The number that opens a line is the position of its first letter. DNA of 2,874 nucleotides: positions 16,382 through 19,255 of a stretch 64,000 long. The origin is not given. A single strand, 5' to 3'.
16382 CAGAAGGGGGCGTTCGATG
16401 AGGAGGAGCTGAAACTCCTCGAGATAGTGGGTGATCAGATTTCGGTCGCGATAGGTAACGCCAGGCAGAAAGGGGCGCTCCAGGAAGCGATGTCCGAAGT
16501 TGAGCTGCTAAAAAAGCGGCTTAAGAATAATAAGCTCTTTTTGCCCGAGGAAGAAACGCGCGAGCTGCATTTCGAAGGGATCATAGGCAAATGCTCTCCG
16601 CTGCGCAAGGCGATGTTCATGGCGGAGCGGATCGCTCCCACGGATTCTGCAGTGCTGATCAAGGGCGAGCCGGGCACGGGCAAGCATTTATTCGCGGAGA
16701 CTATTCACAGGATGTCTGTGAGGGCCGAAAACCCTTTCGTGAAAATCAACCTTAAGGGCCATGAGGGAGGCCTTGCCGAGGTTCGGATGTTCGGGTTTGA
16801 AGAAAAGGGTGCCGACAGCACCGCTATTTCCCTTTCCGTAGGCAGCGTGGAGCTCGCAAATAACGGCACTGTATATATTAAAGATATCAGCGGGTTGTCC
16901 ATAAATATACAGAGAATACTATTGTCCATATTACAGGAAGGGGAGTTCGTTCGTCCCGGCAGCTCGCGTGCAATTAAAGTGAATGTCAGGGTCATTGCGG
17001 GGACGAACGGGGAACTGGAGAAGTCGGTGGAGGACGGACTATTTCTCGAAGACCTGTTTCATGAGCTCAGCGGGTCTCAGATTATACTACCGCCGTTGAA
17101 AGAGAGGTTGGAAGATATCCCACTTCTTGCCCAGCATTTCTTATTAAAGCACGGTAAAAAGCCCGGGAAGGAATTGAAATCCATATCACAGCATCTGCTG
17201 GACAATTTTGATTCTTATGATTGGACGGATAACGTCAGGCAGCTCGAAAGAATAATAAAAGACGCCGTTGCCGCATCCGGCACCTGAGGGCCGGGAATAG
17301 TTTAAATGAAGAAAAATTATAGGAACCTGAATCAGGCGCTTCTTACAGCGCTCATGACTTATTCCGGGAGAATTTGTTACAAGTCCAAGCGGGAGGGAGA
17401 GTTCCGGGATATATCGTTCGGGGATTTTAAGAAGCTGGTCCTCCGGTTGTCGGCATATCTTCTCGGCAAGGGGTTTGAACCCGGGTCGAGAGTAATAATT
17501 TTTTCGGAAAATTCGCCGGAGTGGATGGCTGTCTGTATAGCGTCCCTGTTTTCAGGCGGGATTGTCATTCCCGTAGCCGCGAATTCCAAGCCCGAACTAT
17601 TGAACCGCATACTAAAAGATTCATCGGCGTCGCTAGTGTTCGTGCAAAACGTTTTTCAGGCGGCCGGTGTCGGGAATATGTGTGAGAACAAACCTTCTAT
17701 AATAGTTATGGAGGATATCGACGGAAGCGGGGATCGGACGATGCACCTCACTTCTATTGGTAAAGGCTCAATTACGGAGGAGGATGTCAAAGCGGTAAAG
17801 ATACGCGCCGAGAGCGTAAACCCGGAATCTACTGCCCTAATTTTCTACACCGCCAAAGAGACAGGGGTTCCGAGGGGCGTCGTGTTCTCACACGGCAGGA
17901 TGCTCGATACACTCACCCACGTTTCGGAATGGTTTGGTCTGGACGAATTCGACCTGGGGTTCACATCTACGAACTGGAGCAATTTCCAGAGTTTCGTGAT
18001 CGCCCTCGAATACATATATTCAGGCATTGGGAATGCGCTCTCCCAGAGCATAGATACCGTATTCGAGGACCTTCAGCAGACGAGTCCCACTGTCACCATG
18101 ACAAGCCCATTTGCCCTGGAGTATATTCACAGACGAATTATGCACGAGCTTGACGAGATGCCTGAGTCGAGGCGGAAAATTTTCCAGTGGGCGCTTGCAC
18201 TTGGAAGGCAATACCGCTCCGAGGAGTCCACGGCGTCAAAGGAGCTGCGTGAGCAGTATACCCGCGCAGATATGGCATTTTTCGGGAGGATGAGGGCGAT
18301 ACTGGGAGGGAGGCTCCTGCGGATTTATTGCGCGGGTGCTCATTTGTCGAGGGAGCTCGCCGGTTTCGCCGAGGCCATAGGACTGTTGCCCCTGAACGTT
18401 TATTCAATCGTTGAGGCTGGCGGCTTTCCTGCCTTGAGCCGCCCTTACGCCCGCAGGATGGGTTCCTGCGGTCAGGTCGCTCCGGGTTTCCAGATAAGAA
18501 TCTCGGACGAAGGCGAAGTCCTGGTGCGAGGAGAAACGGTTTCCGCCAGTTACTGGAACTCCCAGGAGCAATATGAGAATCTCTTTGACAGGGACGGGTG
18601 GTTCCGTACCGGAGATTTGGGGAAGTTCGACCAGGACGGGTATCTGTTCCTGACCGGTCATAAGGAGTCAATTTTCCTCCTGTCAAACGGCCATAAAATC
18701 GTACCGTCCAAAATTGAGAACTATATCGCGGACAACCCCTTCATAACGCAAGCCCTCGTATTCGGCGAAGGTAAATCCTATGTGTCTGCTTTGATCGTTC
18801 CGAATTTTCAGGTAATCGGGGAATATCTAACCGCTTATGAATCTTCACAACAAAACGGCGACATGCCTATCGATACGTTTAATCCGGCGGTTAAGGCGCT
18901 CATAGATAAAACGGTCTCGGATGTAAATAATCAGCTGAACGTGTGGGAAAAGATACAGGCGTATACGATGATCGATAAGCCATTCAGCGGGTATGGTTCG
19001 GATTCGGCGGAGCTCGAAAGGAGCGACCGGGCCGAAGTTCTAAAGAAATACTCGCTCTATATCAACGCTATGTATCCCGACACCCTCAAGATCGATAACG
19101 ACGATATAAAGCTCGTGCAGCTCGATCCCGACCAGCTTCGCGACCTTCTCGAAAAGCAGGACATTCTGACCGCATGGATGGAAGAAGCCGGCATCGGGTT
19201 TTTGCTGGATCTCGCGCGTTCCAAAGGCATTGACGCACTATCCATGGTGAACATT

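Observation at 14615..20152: Two-gene module in which all three nucleotide-handling domain types carry non-canonical catalytic motifs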

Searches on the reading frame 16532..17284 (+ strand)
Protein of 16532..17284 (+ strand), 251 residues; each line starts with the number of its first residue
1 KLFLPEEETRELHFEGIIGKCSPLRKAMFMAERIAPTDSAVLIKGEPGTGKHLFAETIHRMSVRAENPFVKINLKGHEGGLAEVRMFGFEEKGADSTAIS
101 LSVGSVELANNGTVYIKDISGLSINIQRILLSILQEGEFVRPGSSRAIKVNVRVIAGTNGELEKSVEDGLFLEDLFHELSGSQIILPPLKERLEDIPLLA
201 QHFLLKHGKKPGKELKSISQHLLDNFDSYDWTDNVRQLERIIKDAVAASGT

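Call 58: find_homologous_proteins(query=window:16532-17284:+, max_evalue=1e-20)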
Query window:16532-17284:+ (251 aa): 273 proteins with E <= 1e-20 among 1317 candidates; the best 120 are listed.
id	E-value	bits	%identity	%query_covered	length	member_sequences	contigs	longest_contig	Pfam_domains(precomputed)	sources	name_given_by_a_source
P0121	2.0e-55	207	46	98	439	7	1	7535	PF13426.14,PF00158.33,PF07724.21,PF25601.2,PF02954.26,PF14532.13,PF07728.21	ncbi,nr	ncbi:MAG: sigma 54-interacting transcriptional regulator, partial [Bacteroidetes bacterium]|nr:sigma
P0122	4.7e-51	192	42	93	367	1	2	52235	PF00158.33,PF25601.2,PF00004.36,PF14532.13,PF07728.21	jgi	jgi:formate hydrogenlyase transcriptional activator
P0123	7.2e-49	185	44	96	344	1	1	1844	PF00158.33,PF07724.21,PF25601.2,PF02954.26,PF00004.36,PF14532.13,PF07728.21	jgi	jgi:two-component system response regulator HydG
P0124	3.2e-48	183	42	98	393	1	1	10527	PF00158.33,PF25601.2,PF14532.13,PF07728.21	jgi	jgi:formate hydrogenlyase transcriptional activator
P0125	5.2e-48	182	44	94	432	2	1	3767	PF00158.33,PF25601.2,PF02954.26,PF14532.13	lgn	-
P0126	4.1e-47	179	41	96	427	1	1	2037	PF00158.33,PF25601.2,PF02954.26,PF14532.13,PF07728.21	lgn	-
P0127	4.1e-47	179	43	98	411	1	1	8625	PF13185.13,PF00158.33,PF25601.2,PF00004.36,PF14532.13,PF07728.21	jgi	jgi:transcriptional regulator with GAF, ATPase, and Fis domain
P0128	4.4e-47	179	40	93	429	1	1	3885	PF00158.33,PF07724.21,PF25601.2,PF02954.26,PF00004.36,PF14532.13,PF07728.21,PF00072.31,PF01078.28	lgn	-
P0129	4.5e-47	179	42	93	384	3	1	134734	PF00158.33,PF25601.2,PF07726.18,PF00004.36,PF14532.13,PF07728.21,PF00072.31,PF01078.28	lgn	-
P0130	5.6e-47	179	45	89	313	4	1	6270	PF00158.33,PF07724.21,PF25601.2,PF02954.26,PF00004.36,PF14532.13,PF07728.21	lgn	-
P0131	1.0e-46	178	43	92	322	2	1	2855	PF00158.33,PF25601.2,PF00004.36,PF14532.13,PF07728.21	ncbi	ncbi:MAG TPA: sigma 54-interacting transcriptional regulator [Polyangiaceae bacterium]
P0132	1.2e-46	178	42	96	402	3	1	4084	PF00158.33,PF07724.21,PF25601.2,PF02954.26,PF00004.36,PF14532.13,PF07728.21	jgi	jgi:two-component system response regulator HydG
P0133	1.2e-46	178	39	93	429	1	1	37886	PF00158.33,PF07724.21,PF25601.2,PF02954.26,PF00004.36,PF14532.13,PF07728.21,PF00072.31,PF01078.28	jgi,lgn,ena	-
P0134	1.3e-46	178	43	90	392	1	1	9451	PF00158.33,PF25601.2,PF00004.36,PF14532.13,PF07728.21,PF00072.31,PF01078.28,PF06490.18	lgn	-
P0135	2.2e-46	177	41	93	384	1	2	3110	PF00158.33,PF25601.2,PF00004.36,PF14532.13,PF07728.21,PF00072.31,PF01078.28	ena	-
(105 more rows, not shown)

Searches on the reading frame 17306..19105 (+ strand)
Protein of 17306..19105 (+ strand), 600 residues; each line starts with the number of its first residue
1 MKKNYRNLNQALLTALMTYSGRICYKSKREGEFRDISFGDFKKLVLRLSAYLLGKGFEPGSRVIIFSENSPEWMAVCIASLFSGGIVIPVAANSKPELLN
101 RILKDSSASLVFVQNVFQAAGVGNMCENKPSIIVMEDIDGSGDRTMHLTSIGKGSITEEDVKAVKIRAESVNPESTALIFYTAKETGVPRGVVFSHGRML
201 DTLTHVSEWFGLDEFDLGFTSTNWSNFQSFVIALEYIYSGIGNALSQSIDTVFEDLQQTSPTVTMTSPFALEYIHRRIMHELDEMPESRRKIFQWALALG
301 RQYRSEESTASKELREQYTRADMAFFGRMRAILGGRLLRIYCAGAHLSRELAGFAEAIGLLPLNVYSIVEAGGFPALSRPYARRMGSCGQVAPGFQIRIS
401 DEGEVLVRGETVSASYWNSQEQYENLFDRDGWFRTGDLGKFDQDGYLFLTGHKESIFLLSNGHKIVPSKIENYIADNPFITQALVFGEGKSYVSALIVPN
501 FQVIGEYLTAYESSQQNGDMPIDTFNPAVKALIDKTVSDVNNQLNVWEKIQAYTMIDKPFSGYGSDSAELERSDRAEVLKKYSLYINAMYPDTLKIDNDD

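Call 33: search_solved_structures(query=window:17306-19105:+, max_evalue=1e-10, show_alignments=2)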
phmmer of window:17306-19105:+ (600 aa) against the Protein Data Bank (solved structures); distinct sequences matched with E-value up to 1e-10: 65 (the best 60 are shown).
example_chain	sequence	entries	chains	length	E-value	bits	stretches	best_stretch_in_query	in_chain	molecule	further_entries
6mfy_A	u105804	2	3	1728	1.3e-22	82.9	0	35-118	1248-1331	Linear gramicidin synthase subunit A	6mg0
6mfz_A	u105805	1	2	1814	1.8e-22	82.4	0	35-118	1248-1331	Linear gramicidin synthase subunit A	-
9be3_A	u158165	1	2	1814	1.8e-22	82.4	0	35-118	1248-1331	Linear gramicidin synthase subunit A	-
9be4_A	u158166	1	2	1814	1.8e-22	82.4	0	35-118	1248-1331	Linear gramicidin synthase subunit A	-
9meh_A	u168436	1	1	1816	1.8e-22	82.4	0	35-118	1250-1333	Linear gramicidin synthase subunit A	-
8r2q_A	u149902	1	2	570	2e-21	78.9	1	397-489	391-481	Probable fatty-acid-CoA ligase FadD5 (Fatty-acid-CoA synthetase) (Fatty-acid-CoA synthase)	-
6k4c_A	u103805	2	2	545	2.7e-21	78.5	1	337-487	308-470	Ancestral luciferase AncLamp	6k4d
3ivr_A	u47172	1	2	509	9.1e-21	76.8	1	401-488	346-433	Putative long-chain-fatty-acid CoA ligase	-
3r44_A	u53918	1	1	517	4.7e-20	74.4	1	361-488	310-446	fatty acyl CoA synthetase FADD13 (FATTY-ACYL-CoA SYNTHETASE)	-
8wev_A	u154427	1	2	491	5.2e-20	74.3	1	335-487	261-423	Feruloyl-CoA Synthetase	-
8weu_A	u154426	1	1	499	5.5e-20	74.2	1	335-487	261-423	Fatty-acyl-CoA synthase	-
3a9u_A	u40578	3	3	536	1.1e-19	73.3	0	379-488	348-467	4-coumarate--CoA ligase | 4-coumarate:CoA ligase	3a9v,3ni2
8r2r_A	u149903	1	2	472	1.2e-19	73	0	397-479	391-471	Probable fatty-acid-CoA ligase FadD5 (Fatty-acid-CoA synthetase) (Fatty-acid-CoA synthase)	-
6oz1_A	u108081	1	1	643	7.1e-19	70.5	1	332-509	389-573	Oxidoreductase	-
6aaa_A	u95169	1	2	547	2e-18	69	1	339-487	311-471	Blue-shifted Luciferase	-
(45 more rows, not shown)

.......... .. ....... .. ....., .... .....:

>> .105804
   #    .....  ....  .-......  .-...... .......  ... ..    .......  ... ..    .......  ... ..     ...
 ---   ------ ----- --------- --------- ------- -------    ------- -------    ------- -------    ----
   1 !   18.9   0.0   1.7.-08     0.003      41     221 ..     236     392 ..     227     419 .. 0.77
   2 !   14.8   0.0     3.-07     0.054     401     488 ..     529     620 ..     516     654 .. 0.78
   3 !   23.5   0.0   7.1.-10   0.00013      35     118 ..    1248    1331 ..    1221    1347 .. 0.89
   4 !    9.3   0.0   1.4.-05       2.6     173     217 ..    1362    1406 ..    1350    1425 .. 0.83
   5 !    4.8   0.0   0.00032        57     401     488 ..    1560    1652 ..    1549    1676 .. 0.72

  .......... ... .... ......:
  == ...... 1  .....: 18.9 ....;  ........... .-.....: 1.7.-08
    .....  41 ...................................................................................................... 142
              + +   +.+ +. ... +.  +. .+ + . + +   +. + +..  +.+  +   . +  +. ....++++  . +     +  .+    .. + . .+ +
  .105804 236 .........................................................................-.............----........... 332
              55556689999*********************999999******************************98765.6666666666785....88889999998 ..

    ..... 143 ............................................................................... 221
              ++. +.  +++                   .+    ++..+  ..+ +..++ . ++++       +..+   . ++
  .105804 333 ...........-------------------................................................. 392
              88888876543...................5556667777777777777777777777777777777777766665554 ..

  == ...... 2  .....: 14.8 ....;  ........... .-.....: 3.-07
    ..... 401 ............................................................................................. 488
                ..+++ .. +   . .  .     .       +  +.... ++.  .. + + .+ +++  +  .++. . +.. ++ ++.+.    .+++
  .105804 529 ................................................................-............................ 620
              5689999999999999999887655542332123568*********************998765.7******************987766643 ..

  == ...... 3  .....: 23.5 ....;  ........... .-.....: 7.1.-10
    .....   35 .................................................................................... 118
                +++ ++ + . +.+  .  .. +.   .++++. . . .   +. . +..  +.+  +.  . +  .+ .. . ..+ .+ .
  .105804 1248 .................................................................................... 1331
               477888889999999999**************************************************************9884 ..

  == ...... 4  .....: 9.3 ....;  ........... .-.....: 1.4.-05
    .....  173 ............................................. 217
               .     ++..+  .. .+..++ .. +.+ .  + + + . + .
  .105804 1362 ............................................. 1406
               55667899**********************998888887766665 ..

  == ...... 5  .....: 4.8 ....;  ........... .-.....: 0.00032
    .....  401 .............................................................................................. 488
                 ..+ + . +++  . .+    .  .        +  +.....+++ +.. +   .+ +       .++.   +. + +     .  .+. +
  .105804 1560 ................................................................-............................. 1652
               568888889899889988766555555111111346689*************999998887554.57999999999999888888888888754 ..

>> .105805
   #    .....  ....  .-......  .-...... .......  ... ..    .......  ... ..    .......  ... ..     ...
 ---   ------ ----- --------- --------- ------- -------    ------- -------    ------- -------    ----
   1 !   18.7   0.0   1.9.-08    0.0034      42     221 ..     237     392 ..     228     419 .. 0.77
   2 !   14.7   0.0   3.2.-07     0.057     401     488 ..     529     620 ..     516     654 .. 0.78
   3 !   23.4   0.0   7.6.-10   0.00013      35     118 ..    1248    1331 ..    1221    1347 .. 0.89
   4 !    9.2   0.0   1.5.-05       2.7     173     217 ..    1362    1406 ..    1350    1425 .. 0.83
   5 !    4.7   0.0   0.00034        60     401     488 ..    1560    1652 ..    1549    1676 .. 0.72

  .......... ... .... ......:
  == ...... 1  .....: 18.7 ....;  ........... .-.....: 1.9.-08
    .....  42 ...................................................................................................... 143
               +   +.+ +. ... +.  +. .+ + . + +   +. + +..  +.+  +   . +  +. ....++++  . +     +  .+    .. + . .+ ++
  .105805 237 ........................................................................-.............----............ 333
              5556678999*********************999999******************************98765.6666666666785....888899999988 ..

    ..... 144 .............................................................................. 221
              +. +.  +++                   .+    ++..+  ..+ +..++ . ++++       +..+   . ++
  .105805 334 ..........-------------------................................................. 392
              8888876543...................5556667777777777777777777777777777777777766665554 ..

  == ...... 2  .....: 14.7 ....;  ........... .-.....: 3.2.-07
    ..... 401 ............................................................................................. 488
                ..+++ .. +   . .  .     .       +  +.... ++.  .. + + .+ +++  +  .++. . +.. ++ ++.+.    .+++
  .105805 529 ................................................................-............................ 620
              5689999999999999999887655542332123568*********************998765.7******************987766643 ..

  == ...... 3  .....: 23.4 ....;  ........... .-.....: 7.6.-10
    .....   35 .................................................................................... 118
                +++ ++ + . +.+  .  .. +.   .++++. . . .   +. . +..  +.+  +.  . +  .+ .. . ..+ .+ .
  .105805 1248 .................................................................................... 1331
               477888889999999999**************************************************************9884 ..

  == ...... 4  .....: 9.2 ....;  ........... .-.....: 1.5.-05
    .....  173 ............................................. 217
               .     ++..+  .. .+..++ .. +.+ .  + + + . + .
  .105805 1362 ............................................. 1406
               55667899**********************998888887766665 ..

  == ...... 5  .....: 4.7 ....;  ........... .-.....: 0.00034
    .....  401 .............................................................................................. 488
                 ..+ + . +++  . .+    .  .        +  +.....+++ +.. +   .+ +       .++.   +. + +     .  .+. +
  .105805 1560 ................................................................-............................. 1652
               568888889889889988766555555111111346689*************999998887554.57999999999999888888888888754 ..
